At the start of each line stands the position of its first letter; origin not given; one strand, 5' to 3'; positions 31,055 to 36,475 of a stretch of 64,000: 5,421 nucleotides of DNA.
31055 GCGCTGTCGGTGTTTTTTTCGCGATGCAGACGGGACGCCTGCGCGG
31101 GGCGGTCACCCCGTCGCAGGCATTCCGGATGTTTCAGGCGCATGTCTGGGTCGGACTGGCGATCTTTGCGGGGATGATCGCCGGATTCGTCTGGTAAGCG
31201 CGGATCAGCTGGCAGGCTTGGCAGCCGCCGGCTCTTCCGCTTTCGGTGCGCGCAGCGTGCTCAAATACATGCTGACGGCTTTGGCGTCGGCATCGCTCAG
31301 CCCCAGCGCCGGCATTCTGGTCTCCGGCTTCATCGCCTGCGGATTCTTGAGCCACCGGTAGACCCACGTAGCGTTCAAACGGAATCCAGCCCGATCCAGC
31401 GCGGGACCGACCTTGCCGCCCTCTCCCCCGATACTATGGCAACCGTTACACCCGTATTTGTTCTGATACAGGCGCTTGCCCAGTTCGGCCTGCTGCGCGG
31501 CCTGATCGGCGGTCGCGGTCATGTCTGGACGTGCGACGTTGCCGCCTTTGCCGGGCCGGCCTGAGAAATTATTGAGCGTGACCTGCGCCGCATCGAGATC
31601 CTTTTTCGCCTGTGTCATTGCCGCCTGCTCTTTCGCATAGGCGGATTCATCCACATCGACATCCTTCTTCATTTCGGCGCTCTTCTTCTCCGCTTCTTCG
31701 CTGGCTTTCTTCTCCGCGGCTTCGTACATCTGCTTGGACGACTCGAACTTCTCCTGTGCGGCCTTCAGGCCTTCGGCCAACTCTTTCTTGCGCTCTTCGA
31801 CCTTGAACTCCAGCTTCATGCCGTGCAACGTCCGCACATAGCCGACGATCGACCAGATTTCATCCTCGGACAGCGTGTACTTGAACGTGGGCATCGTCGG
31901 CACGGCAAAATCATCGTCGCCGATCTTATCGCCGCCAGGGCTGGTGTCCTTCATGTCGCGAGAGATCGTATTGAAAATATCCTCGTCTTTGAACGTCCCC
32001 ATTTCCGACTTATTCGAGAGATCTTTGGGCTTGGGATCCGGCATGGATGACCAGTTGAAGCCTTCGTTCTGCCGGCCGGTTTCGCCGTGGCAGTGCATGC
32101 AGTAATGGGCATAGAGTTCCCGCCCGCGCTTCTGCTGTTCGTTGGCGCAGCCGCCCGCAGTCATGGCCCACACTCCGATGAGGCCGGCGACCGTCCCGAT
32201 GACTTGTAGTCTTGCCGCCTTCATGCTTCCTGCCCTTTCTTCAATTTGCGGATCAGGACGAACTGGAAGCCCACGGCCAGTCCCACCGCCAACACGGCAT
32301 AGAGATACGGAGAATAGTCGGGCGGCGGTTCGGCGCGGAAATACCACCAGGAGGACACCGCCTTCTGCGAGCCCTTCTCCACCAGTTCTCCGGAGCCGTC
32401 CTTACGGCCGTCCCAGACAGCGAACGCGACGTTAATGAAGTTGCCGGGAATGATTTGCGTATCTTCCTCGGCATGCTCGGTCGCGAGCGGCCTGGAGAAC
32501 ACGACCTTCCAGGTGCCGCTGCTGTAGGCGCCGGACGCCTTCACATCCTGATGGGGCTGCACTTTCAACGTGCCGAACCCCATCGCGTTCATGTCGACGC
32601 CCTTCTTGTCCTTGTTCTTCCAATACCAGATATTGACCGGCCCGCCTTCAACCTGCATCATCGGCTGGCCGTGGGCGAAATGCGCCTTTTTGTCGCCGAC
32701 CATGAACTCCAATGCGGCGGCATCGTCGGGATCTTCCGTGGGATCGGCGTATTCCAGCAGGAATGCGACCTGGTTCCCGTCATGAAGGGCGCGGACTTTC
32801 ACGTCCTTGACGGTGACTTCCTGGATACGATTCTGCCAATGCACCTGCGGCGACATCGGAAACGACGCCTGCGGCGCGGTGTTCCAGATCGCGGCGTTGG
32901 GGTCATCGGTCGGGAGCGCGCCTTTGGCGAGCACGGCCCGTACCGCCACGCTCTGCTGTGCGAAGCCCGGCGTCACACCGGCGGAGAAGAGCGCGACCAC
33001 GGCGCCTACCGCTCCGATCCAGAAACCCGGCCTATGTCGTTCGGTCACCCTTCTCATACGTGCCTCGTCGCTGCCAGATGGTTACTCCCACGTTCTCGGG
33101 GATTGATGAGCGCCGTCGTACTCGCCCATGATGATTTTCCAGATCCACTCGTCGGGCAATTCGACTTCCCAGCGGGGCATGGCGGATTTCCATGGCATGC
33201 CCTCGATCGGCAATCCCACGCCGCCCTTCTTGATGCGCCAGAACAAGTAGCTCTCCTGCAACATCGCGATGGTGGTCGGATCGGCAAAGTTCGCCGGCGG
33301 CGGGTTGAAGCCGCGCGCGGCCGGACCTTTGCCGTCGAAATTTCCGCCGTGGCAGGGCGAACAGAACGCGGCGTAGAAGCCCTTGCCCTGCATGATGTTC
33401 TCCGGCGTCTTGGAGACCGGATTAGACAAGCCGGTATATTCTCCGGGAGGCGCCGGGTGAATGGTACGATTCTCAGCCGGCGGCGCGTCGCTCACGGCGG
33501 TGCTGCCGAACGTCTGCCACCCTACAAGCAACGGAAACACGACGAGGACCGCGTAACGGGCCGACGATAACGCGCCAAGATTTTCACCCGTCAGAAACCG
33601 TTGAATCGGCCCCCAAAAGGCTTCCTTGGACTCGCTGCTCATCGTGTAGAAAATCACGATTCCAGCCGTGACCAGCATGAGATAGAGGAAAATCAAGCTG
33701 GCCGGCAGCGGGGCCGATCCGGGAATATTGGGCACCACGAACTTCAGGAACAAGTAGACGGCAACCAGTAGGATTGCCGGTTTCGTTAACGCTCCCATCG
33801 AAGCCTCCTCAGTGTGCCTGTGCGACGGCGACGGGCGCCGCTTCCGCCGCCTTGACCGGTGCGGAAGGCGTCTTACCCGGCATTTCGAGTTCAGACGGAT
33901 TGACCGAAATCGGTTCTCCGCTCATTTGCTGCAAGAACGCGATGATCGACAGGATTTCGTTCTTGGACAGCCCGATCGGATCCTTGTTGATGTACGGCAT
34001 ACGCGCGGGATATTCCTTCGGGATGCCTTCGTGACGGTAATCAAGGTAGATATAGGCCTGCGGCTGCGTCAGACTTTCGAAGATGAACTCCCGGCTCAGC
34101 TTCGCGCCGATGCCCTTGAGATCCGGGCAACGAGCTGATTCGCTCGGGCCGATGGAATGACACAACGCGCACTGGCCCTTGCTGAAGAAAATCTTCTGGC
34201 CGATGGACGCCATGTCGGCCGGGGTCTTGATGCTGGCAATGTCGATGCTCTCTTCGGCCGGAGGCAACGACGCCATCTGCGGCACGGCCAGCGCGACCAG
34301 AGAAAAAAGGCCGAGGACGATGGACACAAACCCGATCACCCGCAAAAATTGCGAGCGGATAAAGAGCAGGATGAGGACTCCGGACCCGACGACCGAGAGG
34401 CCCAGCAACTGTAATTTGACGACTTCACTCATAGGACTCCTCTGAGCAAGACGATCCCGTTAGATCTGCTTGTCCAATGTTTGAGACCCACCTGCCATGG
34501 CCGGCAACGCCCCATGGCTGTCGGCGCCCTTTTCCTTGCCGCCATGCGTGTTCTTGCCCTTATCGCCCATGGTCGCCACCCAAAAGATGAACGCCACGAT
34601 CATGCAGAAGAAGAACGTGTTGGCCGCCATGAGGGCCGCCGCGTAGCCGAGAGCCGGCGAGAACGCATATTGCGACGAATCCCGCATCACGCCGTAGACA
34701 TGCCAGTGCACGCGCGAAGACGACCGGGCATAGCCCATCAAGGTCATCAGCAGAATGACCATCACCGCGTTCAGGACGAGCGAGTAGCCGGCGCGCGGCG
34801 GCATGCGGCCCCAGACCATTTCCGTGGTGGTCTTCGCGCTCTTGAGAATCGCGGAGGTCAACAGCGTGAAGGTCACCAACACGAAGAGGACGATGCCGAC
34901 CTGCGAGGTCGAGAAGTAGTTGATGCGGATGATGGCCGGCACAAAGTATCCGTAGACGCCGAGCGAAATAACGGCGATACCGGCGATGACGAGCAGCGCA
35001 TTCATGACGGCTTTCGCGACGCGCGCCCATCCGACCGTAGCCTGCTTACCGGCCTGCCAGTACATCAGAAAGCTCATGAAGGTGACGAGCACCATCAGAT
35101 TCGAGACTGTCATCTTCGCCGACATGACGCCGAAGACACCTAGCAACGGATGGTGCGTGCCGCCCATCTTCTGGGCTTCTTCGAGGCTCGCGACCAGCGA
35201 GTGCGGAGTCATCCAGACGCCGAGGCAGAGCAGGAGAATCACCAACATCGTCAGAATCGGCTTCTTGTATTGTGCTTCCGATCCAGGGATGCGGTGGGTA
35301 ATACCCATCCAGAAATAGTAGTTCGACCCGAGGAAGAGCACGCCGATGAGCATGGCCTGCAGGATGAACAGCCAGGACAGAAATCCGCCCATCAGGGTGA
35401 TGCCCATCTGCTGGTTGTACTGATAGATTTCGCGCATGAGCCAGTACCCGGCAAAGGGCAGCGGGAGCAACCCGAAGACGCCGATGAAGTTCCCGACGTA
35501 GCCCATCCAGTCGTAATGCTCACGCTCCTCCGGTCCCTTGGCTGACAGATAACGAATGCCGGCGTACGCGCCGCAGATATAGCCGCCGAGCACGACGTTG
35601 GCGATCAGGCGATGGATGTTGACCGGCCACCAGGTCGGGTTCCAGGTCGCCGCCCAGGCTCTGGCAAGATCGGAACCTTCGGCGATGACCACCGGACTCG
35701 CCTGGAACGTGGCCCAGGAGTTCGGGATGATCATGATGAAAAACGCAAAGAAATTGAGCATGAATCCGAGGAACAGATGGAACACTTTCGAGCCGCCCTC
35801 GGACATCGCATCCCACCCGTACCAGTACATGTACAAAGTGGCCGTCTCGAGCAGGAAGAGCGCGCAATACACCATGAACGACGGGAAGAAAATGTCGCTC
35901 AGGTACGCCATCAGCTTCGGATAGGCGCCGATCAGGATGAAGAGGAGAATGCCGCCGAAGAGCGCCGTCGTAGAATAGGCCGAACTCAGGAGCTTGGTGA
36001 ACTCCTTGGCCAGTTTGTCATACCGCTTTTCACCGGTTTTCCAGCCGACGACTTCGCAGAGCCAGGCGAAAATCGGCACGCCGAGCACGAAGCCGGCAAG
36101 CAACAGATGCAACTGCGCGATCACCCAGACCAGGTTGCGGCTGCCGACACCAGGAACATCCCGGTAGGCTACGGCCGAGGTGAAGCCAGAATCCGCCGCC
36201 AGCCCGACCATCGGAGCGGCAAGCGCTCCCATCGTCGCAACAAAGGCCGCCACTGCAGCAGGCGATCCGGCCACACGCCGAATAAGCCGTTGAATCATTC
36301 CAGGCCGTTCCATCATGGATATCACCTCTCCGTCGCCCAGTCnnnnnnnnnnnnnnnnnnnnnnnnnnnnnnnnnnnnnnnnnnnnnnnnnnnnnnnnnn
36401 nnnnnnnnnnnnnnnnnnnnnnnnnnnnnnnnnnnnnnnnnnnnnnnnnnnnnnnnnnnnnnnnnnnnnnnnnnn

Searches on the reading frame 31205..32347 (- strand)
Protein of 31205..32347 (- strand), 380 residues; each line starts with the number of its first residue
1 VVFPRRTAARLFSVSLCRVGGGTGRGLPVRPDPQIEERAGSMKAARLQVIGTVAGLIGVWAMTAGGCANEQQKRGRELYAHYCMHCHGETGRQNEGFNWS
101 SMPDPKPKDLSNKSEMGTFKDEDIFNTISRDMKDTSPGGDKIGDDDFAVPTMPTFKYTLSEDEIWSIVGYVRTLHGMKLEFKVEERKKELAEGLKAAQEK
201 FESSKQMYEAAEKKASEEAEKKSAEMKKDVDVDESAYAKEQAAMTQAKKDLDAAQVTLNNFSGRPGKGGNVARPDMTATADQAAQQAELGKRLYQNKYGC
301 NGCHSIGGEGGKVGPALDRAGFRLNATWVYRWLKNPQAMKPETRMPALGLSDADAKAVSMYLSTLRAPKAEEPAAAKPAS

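Call 74: search_protein_families(library=pfam, proteins=[window:31205-32347:-], max_evalue=0.00001)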
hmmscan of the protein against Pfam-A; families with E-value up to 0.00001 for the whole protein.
window:31205-32347:- (380 aa): 2 families
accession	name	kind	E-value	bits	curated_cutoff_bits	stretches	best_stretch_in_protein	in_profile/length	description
PF00034.26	Cytochrom_C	-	1.5e-19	71.5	21.3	2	287-365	1-89/90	Cytochrome c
PF13442.11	Cytochrome_CBB3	-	1.3e-18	67.5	27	2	71-171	2-68/68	Cytochrome C oxidase, cbb3-type, subunit III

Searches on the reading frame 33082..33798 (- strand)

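Call 74: search_protein_families(library=pfam, proteins=[window:33082-33798:-], max_evalue=0.00001)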
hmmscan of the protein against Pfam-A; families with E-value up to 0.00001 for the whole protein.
window:33082-33798:- (238 aa): 1 family
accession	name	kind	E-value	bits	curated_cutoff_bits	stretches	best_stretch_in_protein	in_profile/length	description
PF13442.11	Cytochrome_CBB3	-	2.3e-07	31.5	27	1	134-223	2-65/68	Cytochrome C oxidase, cbb3-type, subunit III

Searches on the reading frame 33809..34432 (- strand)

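Call 74: search_protein_families(library=pfam, proteins=[window:33809-34432:-], max_evalue=0.00001)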
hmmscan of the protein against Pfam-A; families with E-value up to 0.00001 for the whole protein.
window:33809-34432:- (207 aa): 1 family
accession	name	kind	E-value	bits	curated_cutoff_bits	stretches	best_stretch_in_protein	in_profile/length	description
PF00034.26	Cytochrom_C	-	2.9e-07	32.1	21.3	1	77-170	3-89/90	Cytochrome c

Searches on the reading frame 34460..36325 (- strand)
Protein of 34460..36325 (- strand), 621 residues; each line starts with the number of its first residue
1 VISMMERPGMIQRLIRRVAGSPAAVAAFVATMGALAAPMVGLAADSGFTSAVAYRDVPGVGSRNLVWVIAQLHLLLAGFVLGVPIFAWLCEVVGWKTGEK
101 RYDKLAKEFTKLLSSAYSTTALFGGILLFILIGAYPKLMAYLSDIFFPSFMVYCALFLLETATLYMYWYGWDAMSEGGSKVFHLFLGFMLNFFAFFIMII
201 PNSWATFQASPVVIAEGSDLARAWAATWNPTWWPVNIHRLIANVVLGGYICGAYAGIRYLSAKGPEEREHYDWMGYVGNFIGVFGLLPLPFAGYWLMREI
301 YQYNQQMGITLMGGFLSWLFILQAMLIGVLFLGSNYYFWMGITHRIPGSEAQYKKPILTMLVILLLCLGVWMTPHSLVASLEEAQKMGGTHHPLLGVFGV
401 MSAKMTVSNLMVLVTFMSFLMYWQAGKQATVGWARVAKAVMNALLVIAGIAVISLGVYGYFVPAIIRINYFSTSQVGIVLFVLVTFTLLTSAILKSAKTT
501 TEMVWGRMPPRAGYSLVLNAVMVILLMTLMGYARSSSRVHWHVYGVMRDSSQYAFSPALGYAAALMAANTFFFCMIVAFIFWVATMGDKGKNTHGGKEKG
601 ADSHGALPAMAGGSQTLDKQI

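Call 74: search_protein_families(library=pfam, proteins=[window:34460-36325:-], max_evalue=0.00001)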
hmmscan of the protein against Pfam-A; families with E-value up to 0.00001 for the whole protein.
window:34460-36325:- (621 aa): 1 family
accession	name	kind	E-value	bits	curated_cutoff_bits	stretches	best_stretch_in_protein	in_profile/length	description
PF01654.22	Cyt_bd_oxida_I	-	1.3e-13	50.8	26.2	1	63-494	3-403/418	Cytochrome bd terminal oxidase subunit I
